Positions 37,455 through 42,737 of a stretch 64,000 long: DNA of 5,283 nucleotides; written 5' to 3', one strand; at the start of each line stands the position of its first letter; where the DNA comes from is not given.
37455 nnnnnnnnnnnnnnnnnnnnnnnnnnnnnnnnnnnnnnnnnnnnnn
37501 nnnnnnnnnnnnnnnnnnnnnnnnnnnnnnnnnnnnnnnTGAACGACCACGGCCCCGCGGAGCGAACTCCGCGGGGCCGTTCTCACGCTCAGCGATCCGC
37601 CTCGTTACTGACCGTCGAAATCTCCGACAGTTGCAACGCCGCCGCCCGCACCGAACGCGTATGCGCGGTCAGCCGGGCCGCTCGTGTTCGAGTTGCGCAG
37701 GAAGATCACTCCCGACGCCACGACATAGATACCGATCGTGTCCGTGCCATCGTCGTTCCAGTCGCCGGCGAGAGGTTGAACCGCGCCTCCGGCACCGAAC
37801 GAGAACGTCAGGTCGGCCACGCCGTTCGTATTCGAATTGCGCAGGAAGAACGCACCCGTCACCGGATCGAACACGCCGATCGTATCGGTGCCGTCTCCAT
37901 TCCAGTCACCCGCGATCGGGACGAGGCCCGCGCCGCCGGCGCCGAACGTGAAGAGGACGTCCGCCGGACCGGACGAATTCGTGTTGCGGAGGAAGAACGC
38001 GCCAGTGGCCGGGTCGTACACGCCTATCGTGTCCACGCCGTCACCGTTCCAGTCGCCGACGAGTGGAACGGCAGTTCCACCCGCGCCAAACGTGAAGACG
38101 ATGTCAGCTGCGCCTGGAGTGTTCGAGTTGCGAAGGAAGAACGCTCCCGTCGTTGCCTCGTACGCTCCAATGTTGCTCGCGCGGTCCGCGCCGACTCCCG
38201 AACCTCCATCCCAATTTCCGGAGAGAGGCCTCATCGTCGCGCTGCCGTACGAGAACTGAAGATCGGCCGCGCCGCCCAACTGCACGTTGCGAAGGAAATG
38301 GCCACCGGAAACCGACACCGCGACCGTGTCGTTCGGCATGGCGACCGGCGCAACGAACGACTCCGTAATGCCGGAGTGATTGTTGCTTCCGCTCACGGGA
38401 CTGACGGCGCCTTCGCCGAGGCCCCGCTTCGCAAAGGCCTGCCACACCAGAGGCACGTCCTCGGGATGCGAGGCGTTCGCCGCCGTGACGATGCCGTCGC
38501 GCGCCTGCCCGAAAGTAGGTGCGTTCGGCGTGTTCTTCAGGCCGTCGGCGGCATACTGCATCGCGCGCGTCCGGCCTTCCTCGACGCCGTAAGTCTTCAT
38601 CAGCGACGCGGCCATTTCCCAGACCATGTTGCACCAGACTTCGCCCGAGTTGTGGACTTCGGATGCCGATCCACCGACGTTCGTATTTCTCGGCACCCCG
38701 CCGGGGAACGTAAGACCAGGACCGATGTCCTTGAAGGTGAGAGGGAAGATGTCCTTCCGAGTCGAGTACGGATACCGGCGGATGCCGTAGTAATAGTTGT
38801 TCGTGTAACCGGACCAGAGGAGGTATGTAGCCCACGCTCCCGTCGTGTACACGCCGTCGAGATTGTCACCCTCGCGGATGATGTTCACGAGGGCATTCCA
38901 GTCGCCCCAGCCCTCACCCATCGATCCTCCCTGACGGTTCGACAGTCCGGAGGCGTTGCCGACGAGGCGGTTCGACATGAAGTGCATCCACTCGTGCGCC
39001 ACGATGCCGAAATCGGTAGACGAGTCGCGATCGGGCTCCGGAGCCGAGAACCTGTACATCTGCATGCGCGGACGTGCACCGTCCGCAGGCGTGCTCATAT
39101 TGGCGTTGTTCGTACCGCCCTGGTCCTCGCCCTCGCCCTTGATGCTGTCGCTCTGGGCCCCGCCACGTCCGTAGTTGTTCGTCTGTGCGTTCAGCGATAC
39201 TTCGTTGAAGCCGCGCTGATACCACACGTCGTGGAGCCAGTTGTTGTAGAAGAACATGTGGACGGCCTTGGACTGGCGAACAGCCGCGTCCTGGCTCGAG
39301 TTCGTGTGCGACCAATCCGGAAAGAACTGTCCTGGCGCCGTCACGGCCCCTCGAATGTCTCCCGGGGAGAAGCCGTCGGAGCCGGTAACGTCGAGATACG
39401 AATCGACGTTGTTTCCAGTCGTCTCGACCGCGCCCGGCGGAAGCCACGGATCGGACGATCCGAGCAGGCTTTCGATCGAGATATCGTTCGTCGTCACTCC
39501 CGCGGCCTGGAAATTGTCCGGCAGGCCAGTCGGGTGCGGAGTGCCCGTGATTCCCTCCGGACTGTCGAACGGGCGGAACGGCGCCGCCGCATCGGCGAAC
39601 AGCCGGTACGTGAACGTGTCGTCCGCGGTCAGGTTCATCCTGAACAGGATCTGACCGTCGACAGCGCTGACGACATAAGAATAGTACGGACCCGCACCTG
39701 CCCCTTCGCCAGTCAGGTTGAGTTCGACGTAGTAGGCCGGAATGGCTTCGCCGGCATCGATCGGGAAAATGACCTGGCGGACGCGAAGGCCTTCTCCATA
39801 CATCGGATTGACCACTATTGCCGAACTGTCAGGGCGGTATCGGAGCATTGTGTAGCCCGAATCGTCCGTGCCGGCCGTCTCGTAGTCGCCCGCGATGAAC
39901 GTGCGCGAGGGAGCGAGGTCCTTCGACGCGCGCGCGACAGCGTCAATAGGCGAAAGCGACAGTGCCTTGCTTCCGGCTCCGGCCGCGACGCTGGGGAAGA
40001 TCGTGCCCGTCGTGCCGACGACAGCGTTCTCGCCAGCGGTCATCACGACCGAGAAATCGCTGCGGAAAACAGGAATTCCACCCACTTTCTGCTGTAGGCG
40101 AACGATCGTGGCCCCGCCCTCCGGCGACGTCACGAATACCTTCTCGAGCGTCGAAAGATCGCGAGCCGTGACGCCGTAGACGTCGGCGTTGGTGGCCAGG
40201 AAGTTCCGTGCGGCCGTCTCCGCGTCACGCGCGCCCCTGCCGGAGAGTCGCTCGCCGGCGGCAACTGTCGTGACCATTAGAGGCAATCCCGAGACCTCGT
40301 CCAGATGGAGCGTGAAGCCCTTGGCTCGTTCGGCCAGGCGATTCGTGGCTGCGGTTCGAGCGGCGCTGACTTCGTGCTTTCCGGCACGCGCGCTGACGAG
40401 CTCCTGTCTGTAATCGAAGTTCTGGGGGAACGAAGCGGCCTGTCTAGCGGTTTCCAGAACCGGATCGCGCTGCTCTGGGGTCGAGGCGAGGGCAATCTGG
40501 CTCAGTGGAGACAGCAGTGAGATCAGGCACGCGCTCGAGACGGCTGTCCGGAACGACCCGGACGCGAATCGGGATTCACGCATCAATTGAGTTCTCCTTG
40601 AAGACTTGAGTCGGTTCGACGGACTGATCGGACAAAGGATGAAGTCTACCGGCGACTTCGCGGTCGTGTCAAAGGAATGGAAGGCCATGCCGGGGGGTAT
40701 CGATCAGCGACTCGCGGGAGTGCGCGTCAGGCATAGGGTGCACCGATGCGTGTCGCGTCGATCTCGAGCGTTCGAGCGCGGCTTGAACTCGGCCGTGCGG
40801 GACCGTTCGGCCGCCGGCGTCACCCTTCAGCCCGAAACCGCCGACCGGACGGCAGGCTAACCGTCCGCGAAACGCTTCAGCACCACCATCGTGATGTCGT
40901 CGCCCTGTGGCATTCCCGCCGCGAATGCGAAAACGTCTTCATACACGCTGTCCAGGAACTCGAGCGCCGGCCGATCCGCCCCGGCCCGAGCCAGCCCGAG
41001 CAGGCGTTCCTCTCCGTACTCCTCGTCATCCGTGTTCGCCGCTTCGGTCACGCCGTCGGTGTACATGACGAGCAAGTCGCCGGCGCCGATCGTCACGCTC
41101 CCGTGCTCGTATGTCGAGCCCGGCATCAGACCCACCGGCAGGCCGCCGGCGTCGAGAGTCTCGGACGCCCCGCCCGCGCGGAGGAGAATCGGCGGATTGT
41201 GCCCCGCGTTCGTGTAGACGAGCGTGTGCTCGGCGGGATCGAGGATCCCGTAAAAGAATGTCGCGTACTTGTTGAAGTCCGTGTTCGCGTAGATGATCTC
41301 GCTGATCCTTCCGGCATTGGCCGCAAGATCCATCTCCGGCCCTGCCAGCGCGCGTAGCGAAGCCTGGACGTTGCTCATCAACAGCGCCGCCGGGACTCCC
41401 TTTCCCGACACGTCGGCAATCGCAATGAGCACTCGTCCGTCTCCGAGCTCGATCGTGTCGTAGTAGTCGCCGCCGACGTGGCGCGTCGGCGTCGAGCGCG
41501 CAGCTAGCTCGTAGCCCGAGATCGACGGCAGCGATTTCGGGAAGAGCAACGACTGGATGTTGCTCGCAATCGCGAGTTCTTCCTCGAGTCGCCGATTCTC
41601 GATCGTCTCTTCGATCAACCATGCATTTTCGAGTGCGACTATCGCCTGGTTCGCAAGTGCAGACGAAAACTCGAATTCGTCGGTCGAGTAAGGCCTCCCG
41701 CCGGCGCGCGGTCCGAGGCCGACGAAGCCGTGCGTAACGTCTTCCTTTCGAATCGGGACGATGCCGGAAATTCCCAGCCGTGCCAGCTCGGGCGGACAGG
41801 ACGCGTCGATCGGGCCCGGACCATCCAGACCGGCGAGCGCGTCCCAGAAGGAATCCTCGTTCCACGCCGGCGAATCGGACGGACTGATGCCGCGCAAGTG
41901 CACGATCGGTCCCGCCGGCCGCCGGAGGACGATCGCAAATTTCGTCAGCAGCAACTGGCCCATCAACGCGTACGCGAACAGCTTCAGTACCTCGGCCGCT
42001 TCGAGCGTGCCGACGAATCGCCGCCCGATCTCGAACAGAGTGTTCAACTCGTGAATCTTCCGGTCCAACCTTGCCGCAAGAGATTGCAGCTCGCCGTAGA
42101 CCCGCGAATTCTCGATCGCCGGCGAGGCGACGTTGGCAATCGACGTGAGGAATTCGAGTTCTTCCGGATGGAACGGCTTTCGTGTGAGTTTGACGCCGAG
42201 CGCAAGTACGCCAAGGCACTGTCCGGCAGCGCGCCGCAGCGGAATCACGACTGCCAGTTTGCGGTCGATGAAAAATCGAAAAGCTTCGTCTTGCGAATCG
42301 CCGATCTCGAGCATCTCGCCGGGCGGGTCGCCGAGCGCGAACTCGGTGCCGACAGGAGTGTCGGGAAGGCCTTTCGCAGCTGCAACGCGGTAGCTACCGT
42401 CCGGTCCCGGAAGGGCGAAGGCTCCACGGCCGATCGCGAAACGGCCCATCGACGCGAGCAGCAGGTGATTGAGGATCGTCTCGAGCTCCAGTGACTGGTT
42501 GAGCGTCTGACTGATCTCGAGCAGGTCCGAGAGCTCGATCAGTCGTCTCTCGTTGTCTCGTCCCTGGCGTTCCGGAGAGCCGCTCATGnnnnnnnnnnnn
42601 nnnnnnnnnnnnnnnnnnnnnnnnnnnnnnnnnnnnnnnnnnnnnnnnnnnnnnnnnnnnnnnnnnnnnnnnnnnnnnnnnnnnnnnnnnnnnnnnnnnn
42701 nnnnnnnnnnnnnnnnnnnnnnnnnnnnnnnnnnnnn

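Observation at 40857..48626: Partner-switching module (STAS antagonist plus RsbW-like kinase) flanked by three PP2C phosphatases, two of them tandem polytopic-membrane paralogs, with no sigma factor gene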

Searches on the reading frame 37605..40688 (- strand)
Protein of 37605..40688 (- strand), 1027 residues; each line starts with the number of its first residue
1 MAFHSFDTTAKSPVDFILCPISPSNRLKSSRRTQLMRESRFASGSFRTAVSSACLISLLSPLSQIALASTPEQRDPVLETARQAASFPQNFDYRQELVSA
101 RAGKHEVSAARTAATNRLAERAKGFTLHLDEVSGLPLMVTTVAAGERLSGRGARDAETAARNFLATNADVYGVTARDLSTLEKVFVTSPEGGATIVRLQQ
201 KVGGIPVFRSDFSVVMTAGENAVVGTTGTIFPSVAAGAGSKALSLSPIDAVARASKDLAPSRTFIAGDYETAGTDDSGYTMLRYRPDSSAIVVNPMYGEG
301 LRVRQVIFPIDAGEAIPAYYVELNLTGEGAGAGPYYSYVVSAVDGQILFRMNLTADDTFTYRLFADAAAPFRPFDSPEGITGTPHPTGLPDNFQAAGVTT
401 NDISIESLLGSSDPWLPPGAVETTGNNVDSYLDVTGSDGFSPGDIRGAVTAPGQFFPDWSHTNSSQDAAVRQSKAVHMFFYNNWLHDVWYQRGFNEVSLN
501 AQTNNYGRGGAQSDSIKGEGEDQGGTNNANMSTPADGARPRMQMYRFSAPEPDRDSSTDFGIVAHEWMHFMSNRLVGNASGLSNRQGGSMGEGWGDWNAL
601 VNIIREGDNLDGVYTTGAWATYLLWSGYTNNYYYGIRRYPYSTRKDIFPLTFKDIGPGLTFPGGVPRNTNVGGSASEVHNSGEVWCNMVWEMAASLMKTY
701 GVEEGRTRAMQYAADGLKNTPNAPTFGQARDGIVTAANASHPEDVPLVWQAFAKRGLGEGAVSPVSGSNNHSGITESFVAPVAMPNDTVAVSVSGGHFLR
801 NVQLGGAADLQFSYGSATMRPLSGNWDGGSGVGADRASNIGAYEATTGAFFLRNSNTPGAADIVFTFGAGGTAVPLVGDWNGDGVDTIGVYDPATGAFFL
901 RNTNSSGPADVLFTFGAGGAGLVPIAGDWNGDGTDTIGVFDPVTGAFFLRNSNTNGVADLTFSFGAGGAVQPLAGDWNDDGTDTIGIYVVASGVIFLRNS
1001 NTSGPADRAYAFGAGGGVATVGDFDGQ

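Call 4: search_protein_families(library=pfam, proteins=[window:37605-40688:-], max_evalue=0.01)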
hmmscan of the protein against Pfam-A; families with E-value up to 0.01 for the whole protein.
window:37605-40688:- (1027 aa): 2 families
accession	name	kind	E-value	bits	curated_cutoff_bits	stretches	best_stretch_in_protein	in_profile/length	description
PF02128.21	Peptidase_M36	-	8.5e-80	269.1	23.3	1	421-761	43-368/368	Fungalysin metallopeptidase (M36)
PF07504.19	FTP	-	0.00032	20.9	21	1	191-217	13-39/51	Fungalysin/Thermolysin Propeptide Motif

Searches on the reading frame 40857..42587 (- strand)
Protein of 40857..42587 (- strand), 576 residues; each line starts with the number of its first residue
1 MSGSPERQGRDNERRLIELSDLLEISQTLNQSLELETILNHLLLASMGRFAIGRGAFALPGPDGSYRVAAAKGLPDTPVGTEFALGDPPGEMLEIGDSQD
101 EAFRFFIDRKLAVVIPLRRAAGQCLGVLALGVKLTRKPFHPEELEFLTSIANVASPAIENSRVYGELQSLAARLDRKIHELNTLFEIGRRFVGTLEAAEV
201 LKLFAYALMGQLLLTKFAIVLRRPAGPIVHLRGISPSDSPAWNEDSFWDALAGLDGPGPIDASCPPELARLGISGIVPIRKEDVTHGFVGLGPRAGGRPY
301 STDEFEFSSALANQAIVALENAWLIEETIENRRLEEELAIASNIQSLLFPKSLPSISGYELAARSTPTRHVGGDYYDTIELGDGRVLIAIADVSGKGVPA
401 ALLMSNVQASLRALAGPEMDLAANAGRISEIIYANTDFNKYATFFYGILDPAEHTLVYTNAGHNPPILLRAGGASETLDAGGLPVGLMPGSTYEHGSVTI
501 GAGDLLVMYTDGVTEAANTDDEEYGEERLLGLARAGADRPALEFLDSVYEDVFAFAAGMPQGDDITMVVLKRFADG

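Call 4: search_protein_families(library=pfam, proteins=[window:40857-42587:-], max_evalue=0.01)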
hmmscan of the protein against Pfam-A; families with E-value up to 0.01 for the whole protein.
window:40857-42587:- (576 aa): 4 families
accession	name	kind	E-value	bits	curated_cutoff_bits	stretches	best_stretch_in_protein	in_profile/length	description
PF07228.17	SpoIIE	-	8.7e-52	176.3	25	1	383-572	2-191/192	Stage II sporulation protein E (SpoIIE)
PF13492.12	GAF_3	-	2.3e-11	44.7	27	1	108-160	80-129/129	GAF domain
PF13185.12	GAF_2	-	6.2e-09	36.6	28.6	1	112-159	91-136/136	GAF domain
PF01590.32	GAF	-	1.4e-08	35.8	22.4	1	36-158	3-133/133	GAF domain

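Call 27: search_protein_families(library=ncbifam, proteins=[window:40857-42587:-], max_evalue=0.01)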
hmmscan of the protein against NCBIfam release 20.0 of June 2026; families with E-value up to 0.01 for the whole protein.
window:40857-42587:- (576 aa): 5 families
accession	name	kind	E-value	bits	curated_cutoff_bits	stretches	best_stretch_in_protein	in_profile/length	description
NF045505.1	RR_RssB_Pseudo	equivalog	3.7e-16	59.2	700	1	334-572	152-391/394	two-component system response regulator RssB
NF041606.1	dguan_cyc_DgcA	equivalog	1.4e-14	53.8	370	2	99-163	110-174/340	diguanylate cyclase DgcA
TIGR02865.1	spore_II_E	equivalog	7.3e-12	44.2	490.8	1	369-571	564-762/764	stage II sporulation protein E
NF038263.1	prot_phos_SiaA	equivalog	5.5e-08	31.8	700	1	331-569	408-654/658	biofilm regulation protein phosphatase SiaA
TIGR01817.1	nifA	equivalog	0.0079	15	528.85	0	19-168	4-167/534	nif-specific transcriptional activator NifA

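Call 67: search_protein_families(library=padloc, proteins=[window:40857-42587:-], max_evalue=0.001)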
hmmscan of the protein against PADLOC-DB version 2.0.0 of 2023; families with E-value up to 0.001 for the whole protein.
window:40857-42587:- (576 aa): 0 families

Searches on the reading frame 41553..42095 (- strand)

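Call 56: search_protein_families(library=pfam, proteins=[window:41553-42095:-], max_evalue=10)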
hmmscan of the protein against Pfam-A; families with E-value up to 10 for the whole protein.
window:41553-42095:- (181 aa): 2 families
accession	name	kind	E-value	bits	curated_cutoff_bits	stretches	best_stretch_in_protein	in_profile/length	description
PF13492.12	GAF_3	-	0.0074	17.1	27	1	48-157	16-129/129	GAF domain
PF13185.12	GAF_2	-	0.0097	16.6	28.6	1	111-156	92-136/136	GAF domain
